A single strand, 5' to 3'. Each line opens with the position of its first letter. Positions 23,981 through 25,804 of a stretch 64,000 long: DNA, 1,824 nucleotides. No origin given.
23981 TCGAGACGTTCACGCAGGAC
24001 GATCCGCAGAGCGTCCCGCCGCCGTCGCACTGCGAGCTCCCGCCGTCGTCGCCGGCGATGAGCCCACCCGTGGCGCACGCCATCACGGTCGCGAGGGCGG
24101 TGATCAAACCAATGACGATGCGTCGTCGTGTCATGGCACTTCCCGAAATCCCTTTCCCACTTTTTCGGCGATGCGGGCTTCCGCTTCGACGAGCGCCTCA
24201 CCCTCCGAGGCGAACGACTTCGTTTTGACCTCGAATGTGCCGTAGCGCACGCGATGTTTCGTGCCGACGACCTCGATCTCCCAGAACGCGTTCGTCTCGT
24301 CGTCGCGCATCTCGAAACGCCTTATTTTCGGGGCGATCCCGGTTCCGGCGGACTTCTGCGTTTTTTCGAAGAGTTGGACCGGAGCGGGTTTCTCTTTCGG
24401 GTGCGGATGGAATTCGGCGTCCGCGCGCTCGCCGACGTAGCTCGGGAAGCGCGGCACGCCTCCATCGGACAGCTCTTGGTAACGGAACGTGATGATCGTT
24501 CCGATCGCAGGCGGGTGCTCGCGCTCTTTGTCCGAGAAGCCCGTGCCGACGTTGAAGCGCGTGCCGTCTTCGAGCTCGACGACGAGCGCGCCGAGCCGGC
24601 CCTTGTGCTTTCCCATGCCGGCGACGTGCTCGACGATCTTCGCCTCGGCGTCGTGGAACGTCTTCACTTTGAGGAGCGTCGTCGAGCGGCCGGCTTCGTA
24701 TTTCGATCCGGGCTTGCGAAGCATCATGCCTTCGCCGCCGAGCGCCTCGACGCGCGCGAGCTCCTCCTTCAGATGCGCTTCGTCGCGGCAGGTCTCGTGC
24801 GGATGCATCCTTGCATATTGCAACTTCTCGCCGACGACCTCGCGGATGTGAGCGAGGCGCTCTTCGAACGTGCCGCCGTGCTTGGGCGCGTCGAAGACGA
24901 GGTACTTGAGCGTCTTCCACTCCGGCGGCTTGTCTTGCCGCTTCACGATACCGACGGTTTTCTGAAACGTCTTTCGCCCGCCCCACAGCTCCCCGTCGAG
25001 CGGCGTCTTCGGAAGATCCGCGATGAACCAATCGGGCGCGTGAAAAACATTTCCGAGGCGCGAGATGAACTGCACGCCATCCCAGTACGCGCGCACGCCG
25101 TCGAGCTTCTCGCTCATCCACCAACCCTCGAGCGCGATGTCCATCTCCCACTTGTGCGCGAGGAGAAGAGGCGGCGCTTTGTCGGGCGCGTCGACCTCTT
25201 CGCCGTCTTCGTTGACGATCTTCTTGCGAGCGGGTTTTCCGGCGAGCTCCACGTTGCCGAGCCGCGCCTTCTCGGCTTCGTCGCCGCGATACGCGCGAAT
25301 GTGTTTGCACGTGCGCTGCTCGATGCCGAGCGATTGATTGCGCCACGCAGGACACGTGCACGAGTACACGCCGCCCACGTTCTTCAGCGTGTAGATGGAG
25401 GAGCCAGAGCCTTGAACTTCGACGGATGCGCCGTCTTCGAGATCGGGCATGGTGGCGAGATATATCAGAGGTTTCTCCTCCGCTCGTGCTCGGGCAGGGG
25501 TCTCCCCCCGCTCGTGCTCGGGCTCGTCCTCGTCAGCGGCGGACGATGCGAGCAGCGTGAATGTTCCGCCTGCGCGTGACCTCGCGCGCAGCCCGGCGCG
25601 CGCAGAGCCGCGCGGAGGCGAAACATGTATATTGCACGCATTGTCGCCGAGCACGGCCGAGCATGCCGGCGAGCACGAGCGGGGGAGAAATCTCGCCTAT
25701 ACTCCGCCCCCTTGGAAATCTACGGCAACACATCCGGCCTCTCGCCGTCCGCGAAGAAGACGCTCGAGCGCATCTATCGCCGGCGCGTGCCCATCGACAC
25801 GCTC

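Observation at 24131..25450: Minimal ATP-dependent DNA ligase fused to an N-terminal SWIM zinc finger and a C-terminal WGR domain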

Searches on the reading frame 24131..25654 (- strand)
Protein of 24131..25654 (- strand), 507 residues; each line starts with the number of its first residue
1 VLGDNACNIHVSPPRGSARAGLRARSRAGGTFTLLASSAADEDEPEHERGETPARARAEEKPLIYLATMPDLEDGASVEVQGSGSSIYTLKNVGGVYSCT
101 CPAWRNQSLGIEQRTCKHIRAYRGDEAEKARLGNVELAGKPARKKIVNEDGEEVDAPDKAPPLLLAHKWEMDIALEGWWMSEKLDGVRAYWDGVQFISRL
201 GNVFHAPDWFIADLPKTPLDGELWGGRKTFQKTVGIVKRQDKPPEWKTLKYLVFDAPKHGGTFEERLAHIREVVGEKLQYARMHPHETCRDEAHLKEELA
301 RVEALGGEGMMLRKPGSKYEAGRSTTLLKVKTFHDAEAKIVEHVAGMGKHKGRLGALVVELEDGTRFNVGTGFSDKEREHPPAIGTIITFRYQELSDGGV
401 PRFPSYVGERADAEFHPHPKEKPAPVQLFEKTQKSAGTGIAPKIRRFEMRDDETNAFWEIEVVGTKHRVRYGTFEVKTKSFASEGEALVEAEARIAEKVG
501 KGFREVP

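Call 3: search_protein_families(library=pfam, proteins=[window:24131-25654:-], max_evalue=1)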
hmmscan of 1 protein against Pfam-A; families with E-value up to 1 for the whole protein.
window:24131-25654:- (507 aa): 3 families
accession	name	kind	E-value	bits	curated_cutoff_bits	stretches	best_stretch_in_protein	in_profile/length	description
PF14743.12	DNA_ligase_OB_2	-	8.9e-29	99.7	28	1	346-410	2-66/66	DNA ligase OB-like domain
PF01068.26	DNA_ligase_A_M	-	1.8e-08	34.8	26.2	1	178-331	22-204/204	ATP dependent DNA ligase domain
PF05406.20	WGR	-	4.8e-05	23.8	22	1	447-506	5-75/79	WGR domain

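Call 4: search_protein_families(library=ncbifam, proteins=[window:24131-25654:-], max_evalue=1)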
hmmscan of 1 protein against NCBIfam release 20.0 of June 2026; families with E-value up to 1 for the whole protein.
window:24131-25654:- (507 aa): 12 families
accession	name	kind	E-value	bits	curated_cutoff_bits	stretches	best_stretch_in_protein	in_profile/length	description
NF006592.0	PRK09125.1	equivalog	2.4e-100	335.2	200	1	156-412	24-282/283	DNA ligase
TIGR02779.1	NHEJ_ligase_lig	equivalog_domain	1.4e-12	47.5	227.75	1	175-379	13-235/302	non-homologous end-joining DNA ligase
NF007210.0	PRK09632.1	equivalog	2.1e-11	42.9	989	1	141-379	459-710/781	ATP-dependent DNA ligase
TIGR02776.1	NHEJ_ligase_prk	equivalog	8.9e-09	34.7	373.2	1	211-379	50-226/587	DNA ligase D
NF002868.0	PRK03180.1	equivalog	1.7e-07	30.3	641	1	228-358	271-407/509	ATP-dependent DNA ligase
NF004628.0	PRK05972.1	subfamily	8.6e-07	27.4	895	1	156-377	240-476/870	ATP-dependent DNA ligase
NF047464.1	FibnectbindLIC11051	equivalog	6.6e-05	21.6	1000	1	449-506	7-68/685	LIC_11051 family fibronectin-binding protein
NF006078.0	PRK08224.1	equivalog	0.0093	14.9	296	1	261-361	132-226/350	ATP-dependent DNA ligase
TIGR04120.1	DNA_lig_bact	equivalog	0.01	14.9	400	1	262-325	326-390/526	cisplatin damage response ATP-dependent DNA ligase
NF006701.0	PRK09247.1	equivalog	0.03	13.3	543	1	263-325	336-399/540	ATP-dependent DNA ligase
TIGR00574.1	dnl1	superfamily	0.066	11.9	217.8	1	262-332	304-376/527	ATP-dependent DNA ligase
NF041331.1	LigA_Halo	equivalog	0.11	10.9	830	1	263-376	359-476/552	ATP-dependent DNA ligase LigA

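Call 7: find_homologous_proteins(query=window:24131-25450:-, max_evalue=0.00001)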
Query window:24131-25450:- (439 aa): 7846 proteins with E <= 0.00001 among 8000 candidates; the best 120 are listed.
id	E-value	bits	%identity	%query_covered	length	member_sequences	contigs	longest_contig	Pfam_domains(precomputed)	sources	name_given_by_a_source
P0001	0.0e+0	1015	100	100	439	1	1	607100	PF14743.13,PF01068.27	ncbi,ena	-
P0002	2.3e-278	941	92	100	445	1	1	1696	PF14743.13,PF01068.27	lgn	-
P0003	3.0e-269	911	89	100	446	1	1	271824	PF14743.13,PF01068.27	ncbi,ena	-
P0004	3.8e-257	871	85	100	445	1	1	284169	PF14743.13,PF01068.27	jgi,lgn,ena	-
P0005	2.6e-244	829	81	100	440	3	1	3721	PF14743.13,PF01068.27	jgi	jgi:DNA ligase-1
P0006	4.4e-244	828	82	100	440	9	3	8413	PF14743.13,PF01068.27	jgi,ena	-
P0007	7.2e-242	821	83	100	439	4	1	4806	PF14743.13,PF01068.27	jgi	jgi:DNA ligase-1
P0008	2.7e-241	819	81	100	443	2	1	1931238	PF14743.13,PF01068.27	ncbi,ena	-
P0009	4.2e-240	815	81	100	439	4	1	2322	PF14743.13,PF01068.27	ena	-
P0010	2.8e-237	806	80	100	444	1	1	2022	PF14743.13,PF01068.27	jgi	jgi:DNA ligase-1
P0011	4.2e-233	792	79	100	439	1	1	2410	PF14743.13,PF01068.27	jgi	-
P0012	1.5e-231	787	77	100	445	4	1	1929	PF14743.13,PF01068.27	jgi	jgi:DNA ligase-1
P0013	1.6e-230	783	74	100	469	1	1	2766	PF14743.13,PF01068.27,PF05406.21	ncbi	-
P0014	3.9e-230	782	77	100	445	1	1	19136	PF14743.13,PF01068.27,PF05406.21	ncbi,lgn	-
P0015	3.4e-228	776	74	99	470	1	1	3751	PF14743.13,PF01068.27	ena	-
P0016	2.2e-224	763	76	100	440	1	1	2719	PF14743.13,PF01068.27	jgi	jgi:DNA ligase-1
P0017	3.6e-222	756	74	100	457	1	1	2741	PF14743.13,PF01068.27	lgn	-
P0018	8.5e-215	732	74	100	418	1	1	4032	PF14743.13,PF01068.27,PF05406.21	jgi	jgi:DNA ligase-1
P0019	1.4e-195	668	67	100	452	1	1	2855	PF14743.13,PF01068.27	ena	-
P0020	1.8e-195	668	68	100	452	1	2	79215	PF14743.13,PF01068.27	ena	-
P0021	3.4e-193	660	67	100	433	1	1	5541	PF14743.13,PF01068.27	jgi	jgi:DNA ligase-1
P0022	3.1e-192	657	64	100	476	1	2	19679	PF14743.13,PF01068.27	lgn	-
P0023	1.0e-191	656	65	100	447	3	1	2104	PF14743.13,PF01068.27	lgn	-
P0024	1.0e-190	652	67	100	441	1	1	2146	PF14743.13,PF01068.27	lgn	-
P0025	1.3e-189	649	65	100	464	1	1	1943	PF14743.13,PF01068.27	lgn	-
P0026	2.2e-189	648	66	99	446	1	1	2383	PF14743.13,PF01068.27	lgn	-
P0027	2.8e-189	647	63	100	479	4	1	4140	PF14743.13,PF01068.27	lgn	-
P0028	1.4e-188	645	64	100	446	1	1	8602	PF14743.13,PF01068.27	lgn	-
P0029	4.3e-188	644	66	99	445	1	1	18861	PF14743.13,PF01068.27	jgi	jgi:DNA ligase-1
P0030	7.6e-188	643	62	99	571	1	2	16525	PF14743.13,PF01068.27,PF05406.21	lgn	-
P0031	2.5e-187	641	64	100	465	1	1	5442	PF14743.13,PF01068.27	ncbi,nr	ncbi:MAG: ligase [Labilithrix sp.]|nr:ligase [Labilithrix sp.]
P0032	1.2e-186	639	63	99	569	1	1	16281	PF14743.13,PF01068.27,PF05406.21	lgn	-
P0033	1.2e-186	639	65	100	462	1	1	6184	PF14743.13,PF01068.27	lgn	-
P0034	3.7e-186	637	63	99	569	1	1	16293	PF14743.13,PF01068.27,PF05406.21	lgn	-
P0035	5.3e-186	637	64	100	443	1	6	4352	PF14743.13,PF01068.27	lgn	-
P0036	7.5e-186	636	62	99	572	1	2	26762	PF14743.13,PF01068.27,PF05406.21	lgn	-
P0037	7.5e-186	636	62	99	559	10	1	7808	PF14743.13,PF01068.27,PF05406.21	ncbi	-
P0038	7.6e-186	636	64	100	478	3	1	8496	PF14743.13,PF01068.27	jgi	jgi:DNA ligase 1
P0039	8.7e-186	636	62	99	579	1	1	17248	PF14743.13,PF01068.27,PF05406.21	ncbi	-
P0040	9.2e-186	636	62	100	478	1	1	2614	PF14743.13,PF01068.27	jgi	-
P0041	1.2e-185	636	62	99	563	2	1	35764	PF14743.13,PF01068.27,PF05406.21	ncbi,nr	ncbi:MAG: DNA ligase [Myxococcales bacterium]|nr:DNA ligase [Myxococcales bacterium]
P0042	1.5e-185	635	62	100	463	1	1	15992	PF14743.13,PF01068.27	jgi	jgi:DNA ligase 1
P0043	1.7e-185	635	61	100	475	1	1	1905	PF14743.13,PF01068.27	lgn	-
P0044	1.9e-185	635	62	99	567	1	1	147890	PF14743.13,PF01068.27,PF05406.21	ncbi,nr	ncbi:MAG: DNA ligase [Myxococcales bacterium]|nr:DNA ligase [Myxococcales bacterium]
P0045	2.7e-185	634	63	100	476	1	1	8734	PF14743.13,PF01068.27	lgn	-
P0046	2.7e-185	634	62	99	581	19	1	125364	PF14743.13,PF01068.27,PF05406.21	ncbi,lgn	-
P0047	3.9e-185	634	64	100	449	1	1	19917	PF14743.13,PF01068.27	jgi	jgi:DNA ligase-1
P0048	2.1e-184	631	62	99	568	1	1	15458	PF14743.13,PF01068.27,PF05406.21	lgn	-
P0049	2.3e-184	631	78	78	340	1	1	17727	PF14743.13,PF01068.27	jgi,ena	-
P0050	2.7e-184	631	62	99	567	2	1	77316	PF14743.13,PF01068.27,PF05406.21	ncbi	-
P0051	2.9e-184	631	61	99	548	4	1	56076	PF14743.13,PF01068.27,PF05406.21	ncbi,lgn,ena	-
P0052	3.9e-184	631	63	99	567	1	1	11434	PF14743.13,PF01068.27,PF05406.21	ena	-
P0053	4.4e-184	630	64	100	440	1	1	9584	PF14743.13,PF01068.27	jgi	-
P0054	6.8e-184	630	65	99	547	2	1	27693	PF14743.13,PF01068.27,PF05406.21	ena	-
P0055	1.5e-183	629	61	99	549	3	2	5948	PF14743.13,PF01068.27,PF05406.21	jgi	jgi:DNA ligase-1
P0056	2.7e-183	628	61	99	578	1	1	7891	PF14743.13,PF01068.27,PF05406.21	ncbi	-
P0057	4.6e-183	627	61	99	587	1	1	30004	PF14743.13,PF01068.27,PF05406.21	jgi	jgi:DNA ligase-1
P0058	6.8e-183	626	65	100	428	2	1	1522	PF14743.13,PF01068.27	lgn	-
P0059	7.5e-183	626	63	99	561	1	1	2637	PF14743.13,PF01068.27,PF05406.21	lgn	-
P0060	7.9e-183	626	62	99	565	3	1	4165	PF14743.13,PF01068.27,PF05406.21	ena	-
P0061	1.3e-182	625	64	100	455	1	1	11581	PF14743.13,PF01068.27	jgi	-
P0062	1.4e-182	625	64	100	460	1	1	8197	PF14743.13,PF01068.27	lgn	-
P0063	2.0e-182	625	61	99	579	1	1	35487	PF14743.13,PF01068.27,PF05406.21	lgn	-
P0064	1.3e-181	622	63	100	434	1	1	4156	PF14743.13,PF01068.27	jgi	jgi:DNA ligase-1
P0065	1.7e-181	622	61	100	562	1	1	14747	PF14743.13,PF01068.27,PF05406.21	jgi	jgi:DNA ligase 1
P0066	2.3e-181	621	62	99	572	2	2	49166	PF14743.13,PF01068.27,PF05406.21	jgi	-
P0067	3.1e-181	621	64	100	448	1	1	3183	PF14743.13,PF01068.27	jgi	jgi:DNA ligase-1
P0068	3.5e-181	621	63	100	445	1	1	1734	PF14743.13,PF01068.27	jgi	jgi:DNA ligase-1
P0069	5.0e-181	620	61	100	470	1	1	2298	PF14743.13,PF01068.27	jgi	jgi:DNA ligase 1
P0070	8.1e-181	620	61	100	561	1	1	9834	PF14743.13,PF01068.27,PF05406.21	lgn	-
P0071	9.1e-181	619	63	100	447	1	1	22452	PF14743.13,PF01068.27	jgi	jgi:DNA ligase-1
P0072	9.2e-181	619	60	99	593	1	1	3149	PF14743.13,PF01068.27,PF05406.21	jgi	jgi:DNA ligase 1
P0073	2.0e-180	618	61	100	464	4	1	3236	PF14743.13,PF01068.27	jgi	jgi:DNA ligase-1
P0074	2.4e-180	618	62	100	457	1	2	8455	PF14743.13,PF01068.27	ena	-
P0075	3.4e-180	618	63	100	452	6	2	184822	PF14743.13,PF01068.27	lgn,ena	-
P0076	4.0e-180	617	63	100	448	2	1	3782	PF14743.13,PF01068.27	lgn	-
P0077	4.8e-180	617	65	100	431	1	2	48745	PF14743.13,PF01068.27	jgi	jgi:DNA ligase-1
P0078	5.1e-180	617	60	100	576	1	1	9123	PF14743.13,PF01068.27,PF05406.21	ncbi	-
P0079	1.8e-179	615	63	100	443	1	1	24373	PF14743.13,PF01068.27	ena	-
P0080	1.8e-179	615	63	100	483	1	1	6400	PF14743.13,PF01068.27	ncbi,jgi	jgi:DNA ligase-1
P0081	7.4e-179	613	60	99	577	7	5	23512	PF14743.13,PF01068.27,PF05406.21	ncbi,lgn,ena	-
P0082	1.0e-178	613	63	100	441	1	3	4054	PF14743.13,PF01068.27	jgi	-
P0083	1.4e-178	612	64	99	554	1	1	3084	PF14743.13,PF01068.27,PF05406.21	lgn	-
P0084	1.8e-178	612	62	100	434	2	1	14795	PF14743.13,PF01068.27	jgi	jgi:DNA ligase-1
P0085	1.9e-178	612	75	79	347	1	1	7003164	PF14743.13,PF01068.27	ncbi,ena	-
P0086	2.8e-178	611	62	100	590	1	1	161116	PF14743.13,PF01068.27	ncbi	ncbi:MAG: DNA ligase [Polyangiaceae bacterium]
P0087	3.0e-178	611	62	100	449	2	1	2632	PF14743.13,PF01068.27,PF05406.21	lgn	-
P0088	7.1e-178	610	65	100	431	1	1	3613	PF14743.13,PF01068.27,PF05406.21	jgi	-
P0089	7.2e-178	610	61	99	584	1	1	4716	PF14743.13,PF01068.27,PF05406.21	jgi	jgi:DNA ligase-1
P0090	9.7e-178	609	61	99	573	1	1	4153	PF14743.13,PF01068.27,PF05406.21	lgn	-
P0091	2.3e-177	608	61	100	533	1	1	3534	PF14743.13,PF01068.27,PF05406.21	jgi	jgi:DNA ligase-1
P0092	3.5e-177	608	63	100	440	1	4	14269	PF14743.13,PF01068.27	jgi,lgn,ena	-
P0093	4.8e-177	607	65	100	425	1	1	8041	PF14743.13,PF01068.27,PF05406.21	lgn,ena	-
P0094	5.8e-177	607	61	100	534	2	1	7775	PF14743.13,PF01068.27,PF05406.21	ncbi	-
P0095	6.7e-177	607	60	99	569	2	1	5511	PF14743.13,PF01068.27,PF05406.21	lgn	-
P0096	6.9e-177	607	61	100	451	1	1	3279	PF14743.13,PF01068.27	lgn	-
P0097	7.1e-177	607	60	99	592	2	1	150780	PF14743.13,PF01068.27,PF05406.21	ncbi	ncbi:MAG: DNA ligase [Myxococcaceae bacterium]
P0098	7.9e-177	606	63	100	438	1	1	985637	PF14743.13,PF01068.27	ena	-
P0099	4.3e-176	604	62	100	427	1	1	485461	PF14743.13,PF01068.27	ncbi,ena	-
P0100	9.4e-176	603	59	99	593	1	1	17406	PF14743.13,PF01068.27,PF05406.21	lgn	-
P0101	1.0e-175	603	61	100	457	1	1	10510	PF14743.13,PF01068.27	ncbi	-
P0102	1.2e-175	603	60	99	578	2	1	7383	PF14743.13,PF01068.27,PF05406.21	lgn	-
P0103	1.2e-175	602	60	99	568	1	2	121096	PF14743.13,PF01068.27,PF05406.21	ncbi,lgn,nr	ncbi:MAG: DNA ligase [Archangium sp.]|nr:DNA ligase [Archangium sp.] MDP3572054.1 DNA ligase [Archan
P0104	1.5e-175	602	60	99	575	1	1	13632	PF14743.13,PF01068.27,PF05406.21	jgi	jgi:DNA ligase 1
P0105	1.7e-175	602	60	99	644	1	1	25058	PF14743.13,PF01068.27,PF05406.21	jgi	jgi:DNA ligase 1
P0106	1.9e-175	602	62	100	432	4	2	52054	PF14743.13,PF01068.27,PF05406.21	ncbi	-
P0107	2.2e-175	602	60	99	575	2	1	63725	PF14743.13,PF01068.27,PF05406.21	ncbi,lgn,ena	-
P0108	2.4e-175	602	59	99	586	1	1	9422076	PF14743.13,PF01068.27,PF05406.21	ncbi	ncbi:MAG: DNA ligase [Archangium sp.]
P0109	2.6e-175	601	60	99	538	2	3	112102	PF14743.13,PF01068.27,PF05406.21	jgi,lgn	jgi:DNA ligase-1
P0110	3.3e-175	601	60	99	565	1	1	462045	PF14743.13,PF01068.27,PF05406.21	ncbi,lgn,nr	ncbi:MAG: DNA ligase [Archangium sp.]|nr:DNA ligase [Archangium sp.]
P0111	3.4e-175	601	61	100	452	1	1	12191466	PF14743.13,PF01068.27,PF05406.21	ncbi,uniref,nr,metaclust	ncbi:DNA ligase (ATP) [Labilithrix luteola]|uniref:DNA ligase (ATP) n=1 Tax=Labilithrix luteola TaxI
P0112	3.9e-175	601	61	100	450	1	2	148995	PF14743.13,PF01068.27,PF05406.21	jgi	jgi:DNA ligase-1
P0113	4.0e-175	601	62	100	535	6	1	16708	PF14743.13,PF05406.21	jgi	jgi:DNA ligase-1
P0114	8.1e-175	600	64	100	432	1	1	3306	PF14743.13,PF01068.27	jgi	jgi:DNA ligase-1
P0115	9.6e-175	600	62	100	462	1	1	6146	PF14743.13,PF01068.27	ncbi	-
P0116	1.0e-174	599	59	100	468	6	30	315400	PF14743.13,PF01068.27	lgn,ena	-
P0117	6.6e-174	597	62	100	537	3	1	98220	PF14743.13,PF01068.27,PF05406.21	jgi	jgi:DNA ligase-1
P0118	1.9e-173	595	64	100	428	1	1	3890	PF14743.13,PF01068.27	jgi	jgi:DNA ligase-1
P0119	2.3e-173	595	59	99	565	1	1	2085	PF14743.13,PF01068.27,PF05406.21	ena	-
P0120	2.6e-173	595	61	99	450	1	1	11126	PF14743.13,PF01068.27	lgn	-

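Call 22: find_encoding_contigs(protein=P0001, flank=10000, max_places=3)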
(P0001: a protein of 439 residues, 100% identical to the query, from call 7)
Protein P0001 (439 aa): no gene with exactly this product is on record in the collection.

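Call 23: predict_structure(alignment_id=A2)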
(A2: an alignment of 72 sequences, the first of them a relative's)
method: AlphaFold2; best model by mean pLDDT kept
length: 439 residues; sequences in the alignment: 72
mean_pLDDT: 83.8   pTM: 0.55
mean pLDDT of the five models: 83.8, 82.0, 81.0, 80.4, 80.2
residues with pLDDT >= 90: 232; 70-90: 140; 50-70: 22; < 50: 45
segments of 3 or more residues with pLDDT < 50: 69-79, 84-103, 358-371
pLDDT, mean of each block of 10 residues (from residue 1): 82 91 89 86 84 86 65 42 46 32 73 94 96 94 96 94 94 96 94 94 92 96 93 88 93 76 90 93 89 95 90 96 85 89 92 65 41 77 86 90 77 86 90 90
secondary structure, 60 per line:
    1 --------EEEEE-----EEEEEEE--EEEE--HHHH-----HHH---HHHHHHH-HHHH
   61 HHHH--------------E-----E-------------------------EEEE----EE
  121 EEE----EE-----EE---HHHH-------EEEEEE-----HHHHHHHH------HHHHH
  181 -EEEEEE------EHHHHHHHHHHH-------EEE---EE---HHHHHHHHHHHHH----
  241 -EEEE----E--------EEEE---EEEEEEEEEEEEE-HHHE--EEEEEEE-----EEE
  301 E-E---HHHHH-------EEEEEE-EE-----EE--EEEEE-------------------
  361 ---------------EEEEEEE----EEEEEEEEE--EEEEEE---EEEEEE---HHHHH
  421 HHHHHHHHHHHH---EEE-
elements in order: E9-13 E19-25 E28-31 H34-37 H49-55 H57-64 E111-114 E119-123 H140-143 E151-156 H162-169 H176-180 E182-187 H195-205 E213-215 H224-236 E242-245 E259-262 E266-278 E286-292 E298-301 H307-311 E319-324 E337-341 E376-382 E387-395 E398-403 E407-412 H416-432 E436-438

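Call 26: find_encoding_contigs(protein=P0008, flank=8000, max_places=2)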
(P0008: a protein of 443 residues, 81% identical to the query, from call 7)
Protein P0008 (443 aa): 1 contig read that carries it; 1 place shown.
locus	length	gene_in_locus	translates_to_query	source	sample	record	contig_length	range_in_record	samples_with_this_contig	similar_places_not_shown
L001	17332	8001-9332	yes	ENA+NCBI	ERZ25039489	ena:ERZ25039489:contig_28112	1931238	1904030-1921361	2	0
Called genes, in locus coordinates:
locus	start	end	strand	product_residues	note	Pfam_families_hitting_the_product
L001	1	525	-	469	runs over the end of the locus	PF00072:Response_reg, PF00158:Sigma54_activat, PF14532:Sigma54_activ_2, PF00004:AAA (weak), PF07724:AAA_2 (weak), PF07728:AAA_5, PF25601:AAA_lid_14, PF02954:HTH_8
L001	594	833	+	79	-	-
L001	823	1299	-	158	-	PF01047:MarR, PF12802:MarR_2, PF09339:HTH_IclR (weak), PF13601:HTH_34 (weak)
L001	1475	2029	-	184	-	PF00857:Isochorismatase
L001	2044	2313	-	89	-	-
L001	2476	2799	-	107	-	-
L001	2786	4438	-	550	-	PF17391:Urocanase_N, PF01175:Urocanase, PF17392:Urocanase_C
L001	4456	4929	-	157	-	PF00188:CAP (weak)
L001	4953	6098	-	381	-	PF00149:Metallophos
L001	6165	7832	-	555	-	PF13167:GTP-bdg_N, PF16360:GTP-bdg_M, PF00350:Dynamin_N (faint), PF01926:MMR_HSR1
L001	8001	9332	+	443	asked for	PF01068:DNA_ligase_A_M, PF14743:DNA_ligase_OB_2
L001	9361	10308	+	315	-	-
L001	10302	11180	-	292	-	PF10340:Say1_Mug180, PF20434:BD-FAE (weak), PF07859:Abhydrolase_3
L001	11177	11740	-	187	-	PF08207:EFP_N, PF01132:EFP, PF09285:Elong-fact-P_C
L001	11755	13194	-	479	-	PF22842:Pel9A-like_beta_helix (weak), PF13229:Beta_helix (faint)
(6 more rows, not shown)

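Call 27: find_encoding_contigs(protein=P0111, flank=8000, max_places=2)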
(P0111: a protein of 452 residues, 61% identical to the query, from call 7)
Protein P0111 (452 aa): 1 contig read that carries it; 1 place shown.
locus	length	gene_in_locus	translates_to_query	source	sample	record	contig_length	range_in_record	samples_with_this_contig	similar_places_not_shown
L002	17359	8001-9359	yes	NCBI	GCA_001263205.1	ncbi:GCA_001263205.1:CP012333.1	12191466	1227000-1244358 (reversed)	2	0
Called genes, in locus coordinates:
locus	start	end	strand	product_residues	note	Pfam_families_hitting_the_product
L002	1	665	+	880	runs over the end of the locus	PF09992:NAGPA (faint)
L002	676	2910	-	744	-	PF00560:LRR_1 (faint), PF12799:LRR_4 (faint), PF13516:LRR_6 (faint), PF13855:LRR_8 (weak), PF23598:LRR_14, PF13855:LRR_8, PF23598:LRR_14 (weak), PF13855:LRR_8, +2 more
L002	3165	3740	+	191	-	-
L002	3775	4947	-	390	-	-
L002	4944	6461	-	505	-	PF22842:Pel9A-like_beta_helix, PF05048:NosD, PF13229:Beta_helix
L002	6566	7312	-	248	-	PF00106:adh_short, PF08659:KR (weak), PF13561:adh_short_C2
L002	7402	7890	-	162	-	PF00877:NLPC_P60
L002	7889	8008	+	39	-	-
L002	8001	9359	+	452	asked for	PF01068:DNA_ligase_A_M, PF14743:DNA_ligase_OB_2, PF05406:WGR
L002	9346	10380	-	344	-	PF00174:Oxidored_molyb, PF03404:Mo-co_dimer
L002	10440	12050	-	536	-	PF06956:RtcR, PF00158:Sigma54_activat, PF01078:Mg_chelatase (weak), PF14532:Sigma54_activ_2, PF00004:AAA (faint), PF07728:AAA_5 (weak), PF25601:AAA_lid_14 (weak)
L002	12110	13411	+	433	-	PF01139:RtcB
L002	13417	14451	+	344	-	PF01137:RTC, PF05189:RTC_insert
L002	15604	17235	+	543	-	PF05731:TROVE (weak), PF25045:vWA_Ro60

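Call 28: find_encoding_contigs(protein=P0108, flank=6000, max_places=2)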
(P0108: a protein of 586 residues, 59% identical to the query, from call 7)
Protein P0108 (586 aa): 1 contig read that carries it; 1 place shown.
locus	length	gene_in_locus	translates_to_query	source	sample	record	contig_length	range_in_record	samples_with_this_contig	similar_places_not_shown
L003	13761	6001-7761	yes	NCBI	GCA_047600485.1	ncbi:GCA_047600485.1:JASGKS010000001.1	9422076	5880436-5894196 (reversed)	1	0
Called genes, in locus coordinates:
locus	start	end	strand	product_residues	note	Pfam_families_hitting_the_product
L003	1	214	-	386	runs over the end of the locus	-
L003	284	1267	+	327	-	PF10092:DUF2330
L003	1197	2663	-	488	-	PF19077:Big_13 (faint)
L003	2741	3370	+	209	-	-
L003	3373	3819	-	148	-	-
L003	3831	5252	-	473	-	-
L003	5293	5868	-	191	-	-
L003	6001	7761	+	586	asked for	PF01068:DNA_ligase_A_M, PF14743:DNA_ligase_OB_2, PF05406:WGR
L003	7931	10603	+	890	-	-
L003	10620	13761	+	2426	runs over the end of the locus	PF23381:Beta-prop_IFT122_1st, PF24807:WD40_CDC20-Fz (weak), PF24817:WD40_WDHD1_1st, PF25173:Beta-prop_WDR3_1st, PF25174:Beta-prop_THOC3, PF25175:Beta-prop_WDR5, PF13646:HEAT_2, PF05406:WGR, +12 more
